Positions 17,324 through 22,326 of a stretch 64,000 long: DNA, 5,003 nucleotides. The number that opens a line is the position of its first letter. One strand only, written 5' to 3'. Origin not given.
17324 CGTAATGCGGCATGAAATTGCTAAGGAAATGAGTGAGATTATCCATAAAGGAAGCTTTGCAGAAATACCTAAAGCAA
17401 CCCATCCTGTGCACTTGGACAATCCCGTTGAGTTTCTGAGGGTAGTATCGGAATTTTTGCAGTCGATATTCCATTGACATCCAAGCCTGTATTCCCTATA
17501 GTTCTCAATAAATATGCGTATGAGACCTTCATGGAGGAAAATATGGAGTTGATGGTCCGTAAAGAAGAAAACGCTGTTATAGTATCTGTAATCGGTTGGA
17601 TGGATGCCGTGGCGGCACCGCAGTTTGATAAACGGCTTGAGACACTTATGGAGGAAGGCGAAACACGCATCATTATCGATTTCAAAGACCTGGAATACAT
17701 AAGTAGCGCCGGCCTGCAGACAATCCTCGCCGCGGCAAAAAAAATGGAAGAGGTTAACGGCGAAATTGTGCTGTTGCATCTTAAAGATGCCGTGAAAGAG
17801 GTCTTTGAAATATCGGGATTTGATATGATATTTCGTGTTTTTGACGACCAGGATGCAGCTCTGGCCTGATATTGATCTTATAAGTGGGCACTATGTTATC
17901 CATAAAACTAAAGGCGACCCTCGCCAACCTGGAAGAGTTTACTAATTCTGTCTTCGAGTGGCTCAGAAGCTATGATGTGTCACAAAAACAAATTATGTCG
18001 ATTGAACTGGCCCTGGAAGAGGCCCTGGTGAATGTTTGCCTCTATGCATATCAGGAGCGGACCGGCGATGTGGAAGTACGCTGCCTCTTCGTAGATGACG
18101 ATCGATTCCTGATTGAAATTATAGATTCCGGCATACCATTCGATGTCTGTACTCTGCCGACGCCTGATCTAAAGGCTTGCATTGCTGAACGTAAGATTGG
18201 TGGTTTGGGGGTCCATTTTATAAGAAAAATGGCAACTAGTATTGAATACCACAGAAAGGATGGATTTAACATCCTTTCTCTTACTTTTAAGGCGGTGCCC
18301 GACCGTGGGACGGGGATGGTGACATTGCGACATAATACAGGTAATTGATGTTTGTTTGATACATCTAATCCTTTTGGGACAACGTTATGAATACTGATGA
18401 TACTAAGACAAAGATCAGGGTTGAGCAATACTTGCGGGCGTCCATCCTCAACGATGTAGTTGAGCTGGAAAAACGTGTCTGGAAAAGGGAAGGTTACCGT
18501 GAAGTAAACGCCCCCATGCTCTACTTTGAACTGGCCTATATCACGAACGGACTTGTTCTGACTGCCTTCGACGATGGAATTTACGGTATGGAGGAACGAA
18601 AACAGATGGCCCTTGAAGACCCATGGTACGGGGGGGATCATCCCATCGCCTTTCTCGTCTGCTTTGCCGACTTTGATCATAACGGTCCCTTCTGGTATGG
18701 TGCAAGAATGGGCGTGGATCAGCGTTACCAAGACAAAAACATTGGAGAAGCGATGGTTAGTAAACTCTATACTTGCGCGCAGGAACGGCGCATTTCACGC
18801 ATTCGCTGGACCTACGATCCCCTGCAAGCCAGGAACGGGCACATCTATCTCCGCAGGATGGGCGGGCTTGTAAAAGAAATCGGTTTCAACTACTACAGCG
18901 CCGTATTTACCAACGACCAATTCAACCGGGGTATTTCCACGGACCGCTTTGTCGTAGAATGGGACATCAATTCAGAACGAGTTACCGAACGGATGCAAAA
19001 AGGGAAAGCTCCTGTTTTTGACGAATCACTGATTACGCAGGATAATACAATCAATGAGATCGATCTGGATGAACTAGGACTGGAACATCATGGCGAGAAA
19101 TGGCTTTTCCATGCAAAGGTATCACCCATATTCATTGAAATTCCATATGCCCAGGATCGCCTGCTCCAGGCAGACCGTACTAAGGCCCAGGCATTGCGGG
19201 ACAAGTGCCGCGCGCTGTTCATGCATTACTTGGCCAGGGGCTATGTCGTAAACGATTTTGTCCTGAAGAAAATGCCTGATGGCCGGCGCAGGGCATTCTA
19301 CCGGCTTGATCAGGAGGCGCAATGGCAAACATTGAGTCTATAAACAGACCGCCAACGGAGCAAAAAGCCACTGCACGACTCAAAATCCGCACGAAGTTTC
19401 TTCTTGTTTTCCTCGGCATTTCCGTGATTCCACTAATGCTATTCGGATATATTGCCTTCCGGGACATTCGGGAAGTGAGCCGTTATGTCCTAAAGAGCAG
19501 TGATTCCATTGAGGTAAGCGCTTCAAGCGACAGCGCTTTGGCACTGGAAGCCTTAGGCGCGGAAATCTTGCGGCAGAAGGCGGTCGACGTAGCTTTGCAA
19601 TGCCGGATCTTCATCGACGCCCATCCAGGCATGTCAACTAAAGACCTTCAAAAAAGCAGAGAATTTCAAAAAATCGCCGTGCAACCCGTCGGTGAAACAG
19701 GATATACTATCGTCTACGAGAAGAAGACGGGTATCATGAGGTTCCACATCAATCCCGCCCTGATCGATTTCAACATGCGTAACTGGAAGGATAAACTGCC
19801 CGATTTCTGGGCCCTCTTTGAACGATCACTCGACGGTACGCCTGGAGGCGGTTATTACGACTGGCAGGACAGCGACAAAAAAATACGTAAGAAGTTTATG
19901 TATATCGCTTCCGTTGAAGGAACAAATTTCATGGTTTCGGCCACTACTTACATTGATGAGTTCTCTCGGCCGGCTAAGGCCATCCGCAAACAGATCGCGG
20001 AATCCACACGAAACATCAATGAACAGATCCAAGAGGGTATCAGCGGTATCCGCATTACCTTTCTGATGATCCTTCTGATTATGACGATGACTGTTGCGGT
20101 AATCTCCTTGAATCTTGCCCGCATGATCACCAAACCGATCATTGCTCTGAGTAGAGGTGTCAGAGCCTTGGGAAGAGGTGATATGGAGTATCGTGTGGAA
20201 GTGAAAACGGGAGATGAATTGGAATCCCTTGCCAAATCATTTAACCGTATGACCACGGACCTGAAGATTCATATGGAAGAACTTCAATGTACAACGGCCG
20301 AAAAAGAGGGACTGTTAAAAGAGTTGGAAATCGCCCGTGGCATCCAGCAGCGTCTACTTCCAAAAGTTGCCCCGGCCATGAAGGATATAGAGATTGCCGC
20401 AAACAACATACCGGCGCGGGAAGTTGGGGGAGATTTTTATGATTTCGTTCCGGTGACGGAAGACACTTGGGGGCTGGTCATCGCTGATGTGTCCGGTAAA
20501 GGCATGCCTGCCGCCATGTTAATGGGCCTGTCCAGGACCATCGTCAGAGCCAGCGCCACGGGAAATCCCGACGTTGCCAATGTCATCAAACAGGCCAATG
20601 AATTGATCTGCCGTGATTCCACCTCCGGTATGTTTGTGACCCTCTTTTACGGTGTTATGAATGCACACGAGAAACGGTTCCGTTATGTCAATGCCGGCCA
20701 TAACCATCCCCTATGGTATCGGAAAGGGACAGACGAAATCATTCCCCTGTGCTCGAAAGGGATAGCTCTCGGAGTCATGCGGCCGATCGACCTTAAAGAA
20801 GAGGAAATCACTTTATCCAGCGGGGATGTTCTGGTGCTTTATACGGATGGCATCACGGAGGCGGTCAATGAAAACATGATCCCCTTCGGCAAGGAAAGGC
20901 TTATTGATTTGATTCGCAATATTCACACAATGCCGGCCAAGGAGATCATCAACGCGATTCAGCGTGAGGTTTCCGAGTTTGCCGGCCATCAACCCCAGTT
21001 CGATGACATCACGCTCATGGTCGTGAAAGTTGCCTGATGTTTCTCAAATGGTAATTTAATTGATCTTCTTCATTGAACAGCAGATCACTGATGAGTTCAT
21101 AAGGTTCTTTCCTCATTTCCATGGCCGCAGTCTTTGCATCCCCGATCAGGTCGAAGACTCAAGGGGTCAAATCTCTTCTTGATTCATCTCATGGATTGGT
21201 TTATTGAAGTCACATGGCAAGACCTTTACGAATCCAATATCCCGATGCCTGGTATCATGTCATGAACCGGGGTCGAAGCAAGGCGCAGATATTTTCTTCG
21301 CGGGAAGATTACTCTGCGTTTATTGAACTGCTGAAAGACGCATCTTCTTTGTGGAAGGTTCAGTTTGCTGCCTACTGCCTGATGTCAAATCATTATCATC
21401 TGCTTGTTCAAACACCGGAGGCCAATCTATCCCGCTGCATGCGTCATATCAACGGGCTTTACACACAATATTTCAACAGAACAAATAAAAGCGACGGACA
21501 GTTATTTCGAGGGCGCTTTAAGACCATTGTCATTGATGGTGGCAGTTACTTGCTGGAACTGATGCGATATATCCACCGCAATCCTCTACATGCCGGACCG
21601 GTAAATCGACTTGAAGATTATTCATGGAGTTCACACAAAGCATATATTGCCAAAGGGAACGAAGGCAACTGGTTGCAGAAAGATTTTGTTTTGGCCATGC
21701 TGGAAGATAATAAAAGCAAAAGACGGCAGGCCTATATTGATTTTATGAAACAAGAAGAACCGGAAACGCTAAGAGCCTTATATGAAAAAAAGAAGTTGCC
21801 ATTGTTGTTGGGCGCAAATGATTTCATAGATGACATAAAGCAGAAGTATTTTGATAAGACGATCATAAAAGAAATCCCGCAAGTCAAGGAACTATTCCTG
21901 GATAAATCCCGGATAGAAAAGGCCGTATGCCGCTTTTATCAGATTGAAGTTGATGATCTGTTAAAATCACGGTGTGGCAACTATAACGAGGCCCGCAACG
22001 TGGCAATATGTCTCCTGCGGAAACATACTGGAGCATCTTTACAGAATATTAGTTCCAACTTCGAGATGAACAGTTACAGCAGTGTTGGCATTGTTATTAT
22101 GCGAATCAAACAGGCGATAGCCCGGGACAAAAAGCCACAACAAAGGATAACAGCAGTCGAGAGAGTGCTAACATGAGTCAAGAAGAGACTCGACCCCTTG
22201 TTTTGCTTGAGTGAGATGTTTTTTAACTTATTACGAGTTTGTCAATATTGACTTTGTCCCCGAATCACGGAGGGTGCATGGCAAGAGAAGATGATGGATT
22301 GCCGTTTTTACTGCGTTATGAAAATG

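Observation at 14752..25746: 10.5-kb accessory block bracketed by a decayed duplicate of the 5' end of a membrane-protein gene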

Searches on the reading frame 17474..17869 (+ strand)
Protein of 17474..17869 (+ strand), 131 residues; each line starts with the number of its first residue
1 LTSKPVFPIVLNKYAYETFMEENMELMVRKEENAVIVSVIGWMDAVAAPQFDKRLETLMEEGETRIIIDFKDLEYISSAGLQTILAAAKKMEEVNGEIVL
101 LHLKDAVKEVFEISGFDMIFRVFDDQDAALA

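Call 7: search_protein_families(library=pfam, proteins=[window:17474-17869:+], max_evalue=0.01)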
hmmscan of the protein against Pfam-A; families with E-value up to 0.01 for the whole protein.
window:17474-17869:+ (131 aa): 2 families
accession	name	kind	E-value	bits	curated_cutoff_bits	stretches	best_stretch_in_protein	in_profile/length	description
PF01740.26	STAS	-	2.7e-20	72.6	22.6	1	27-128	3-105/106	STAS domain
PF13466.11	STAS_2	-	2.6e-12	47.2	29.2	1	41-117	5-80/80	STAS domain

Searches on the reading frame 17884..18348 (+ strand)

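Call 7: search_protein_families(library=pfam, proteins=[window:17884-18348:+], max_evalue=0.01)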
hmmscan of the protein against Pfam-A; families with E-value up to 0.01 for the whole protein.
window:17884-18348:+ (154 aa): 2 families
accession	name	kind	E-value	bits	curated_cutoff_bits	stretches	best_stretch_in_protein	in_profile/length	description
PF13581.12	HATPase_c_2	-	6e-25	88.1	27.4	1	10-134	2-126/127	Histidine kinase-like ATPase domain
PF02518.31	HATPase_c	-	0.0023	18.8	26.4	1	39-115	5-82/111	Histidine kinase-, DNA gyrase B-, and HSP90-like ATPase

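Call 67: search_protein_families(library=padloc, proteins=[window:17884-18348:+], max_evalue=0.00001)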
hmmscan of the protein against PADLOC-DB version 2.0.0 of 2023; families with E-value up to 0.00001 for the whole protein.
window:17884-18348:+ (154 aa): 0 families

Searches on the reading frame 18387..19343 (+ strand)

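Call 7: search_protein_families(library=pfam, proteins=[window:18387-19343:+], max_evalue=0.01)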
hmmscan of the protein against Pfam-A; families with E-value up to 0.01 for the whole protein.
window:18387-19343:+ (318 aa): 2 families
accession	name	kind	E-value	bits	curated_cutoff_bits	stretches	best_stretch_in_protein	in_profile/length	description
PF00583.31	Acetyltransf_1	-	9e-06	26.4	20.7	1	80-159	38-115/116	Acetyltransferase (GNAT) family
PF13508.13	Acetyltransf_7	-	0.00059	20.6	27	1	84-142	12-67/84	Acetyltransferase (GNAT) domain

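Call 67: search_protein_families(library=padloc, proteins=[window:18387-19343:+], max_evalue=0.00001)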
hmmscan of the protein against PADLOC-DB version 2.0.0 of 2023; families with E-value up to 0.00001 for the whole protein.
window:18387-19343:+ (318 aa): 0 families

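Call 68: search_protein_families(library=ncbifam, proteins=[window:18387-19343:+], max_evalue=0.00001)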
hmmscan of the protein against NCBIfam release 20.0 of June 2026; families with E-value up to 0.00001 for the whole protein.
window:18387-19343:+ (318 aa): 0 families

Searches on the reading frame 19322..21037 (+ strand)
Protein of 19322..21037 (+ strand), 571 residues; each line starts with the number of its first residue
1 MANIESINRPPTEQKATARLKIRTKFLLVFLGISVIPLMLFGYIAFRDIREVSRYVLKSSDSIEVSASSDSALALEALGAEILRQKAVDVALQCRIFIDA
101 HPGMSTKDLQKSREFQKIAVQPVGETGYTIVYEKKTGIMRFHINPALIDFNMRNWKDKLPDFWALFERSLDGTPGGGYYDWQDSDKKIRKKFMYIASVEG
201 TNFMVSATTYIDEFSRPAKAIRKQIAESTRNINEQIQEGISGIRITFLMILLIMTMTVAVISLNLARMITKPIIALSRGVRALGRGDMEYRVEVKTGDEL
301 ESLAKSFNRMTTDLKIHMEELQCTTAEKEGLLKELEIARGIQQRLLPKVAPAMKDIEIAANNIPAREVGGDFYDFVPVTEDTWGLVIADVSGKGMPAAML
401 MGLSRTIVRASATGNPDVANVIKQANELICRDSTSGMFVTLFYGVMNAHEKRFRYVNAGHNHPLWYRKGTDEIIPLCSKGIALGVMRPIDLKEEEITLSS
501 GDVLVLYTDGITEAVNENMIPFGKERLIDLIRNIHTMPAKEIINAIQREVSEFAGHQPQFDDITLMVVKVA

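Call 7: search_protein_families(library=pfam, proteins=[window:19322-21037:+], max_evalue=0.01)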
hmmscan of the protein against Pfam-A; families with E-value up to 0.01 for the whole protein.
window:19322-21037:+ (571 aa): 5 families
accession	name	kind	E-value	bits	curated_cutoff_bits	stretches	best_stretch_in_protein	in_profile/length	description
PF07228.17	SpoIIE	-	1.1e-54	185.7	25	1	380-570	2-191/192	Stage II sporulation protein E (SpoIIE)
PF00672.30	HAMP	-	7.6e-14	52.2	25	1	265-314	2-51/53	HAMP domain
PF17201.10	Cache_3-Cache_2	-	4.4e-07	29.9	27.7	1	116-223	193-298/299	Cache 3/Cache 2 fusion domain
PF08269.17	dCache_2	-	8.1e-06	25.6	26.5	1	117-214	197-297/298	Cache domain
PF17200.10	sCache_2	-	0.0018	18.7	25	1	124-223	51-154/155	Single Cache domain 2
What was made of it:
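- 16650..21037 (+): Alpha/beta hydrolase (16650-17477), STAS (17474-17869), HATPase_c_2 kinase (17884-18348), GNAT-like gene (18387-19343) and Cache-HAMP-SpoIIE phosphatase (19322-21037): a partner-switching signalling module. Pfam (call 7).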

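Call 67: search_protein_families(library=padloc, proteins=[window:19322-21037:+], max_evalue=0.00001)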
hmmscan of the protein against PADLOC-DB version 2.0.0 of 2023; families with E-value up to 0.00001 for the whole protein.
window:19322-21037:+ (571 aa): 0 families

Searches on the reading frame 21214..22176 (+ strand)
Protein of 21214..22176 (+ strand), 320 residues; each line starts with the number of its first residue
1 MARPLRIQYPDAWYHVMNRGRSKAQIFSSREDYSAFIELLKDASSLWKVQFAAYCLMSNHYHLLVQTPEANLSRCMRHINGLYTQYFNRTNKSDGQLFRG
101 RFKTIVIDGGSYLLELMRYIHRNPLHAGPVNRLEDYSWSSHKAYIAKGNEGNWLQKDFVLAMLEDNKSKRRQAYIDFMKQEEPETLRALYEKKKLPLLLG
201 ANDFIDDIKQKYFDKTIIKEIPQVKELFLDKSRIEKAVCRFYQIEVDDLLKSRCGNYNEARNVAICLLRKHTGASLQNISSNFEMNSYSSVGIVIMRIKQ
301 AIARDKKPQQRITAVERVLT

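Call 7: search_protein_families(library=pfam, proteins=[window:21214-22176:+], max_evalue=0.01)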
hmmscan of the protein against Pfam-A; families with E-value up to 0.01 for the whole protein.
window:21214-22176:+ (320 aa): 2 families
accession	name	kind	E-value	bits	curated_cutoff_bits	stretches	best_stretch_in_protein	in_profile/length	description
PF01797.21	Y1_Tnp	-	1.2e-12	48.5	23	1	11-122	4-120/121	Transposase IS200 like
PF08299.17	Bac_DnaA_C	-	3.5e-11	43.4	31.5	1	233-291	3-62/69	Bacterial dnaA protein helix-turn-helix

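Call 67: search_protein_families(library=padloc, proteins=[window:21214-22176:+], max_evalue=0.00001)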
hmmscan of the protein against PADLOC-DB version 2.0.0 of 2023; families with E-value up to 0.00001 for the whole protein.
window:21214-22176:+ (320 aa): 0 families

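Call 68: search_protein_families(library=ncbifam, proteins=[window:21214-22176:+], max_evalue=0.00001)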
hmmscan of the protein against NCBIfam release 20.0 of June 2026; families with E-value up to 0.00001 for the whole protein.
window:21214-22176:+ (320 aa): 3 families
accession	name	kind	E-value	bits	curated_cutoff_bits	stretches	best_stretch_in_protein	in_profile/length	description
NF047646.1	REP_Tyr_transpos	equivalog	1.2e-19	70.7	80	1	6-139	4-146/146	REP-associated tyrosine transposase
TIGR00362.1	DnaA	equivalog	1.3e-12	47.6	343.9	1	213-318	330-436/437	chromosomal replication initiator protein DnaA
NF001154.0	PRK00149.3-3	equivalog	4.9e-08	32.4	410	1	215-317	353-456/462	chromosomal replication initiator protein DnaA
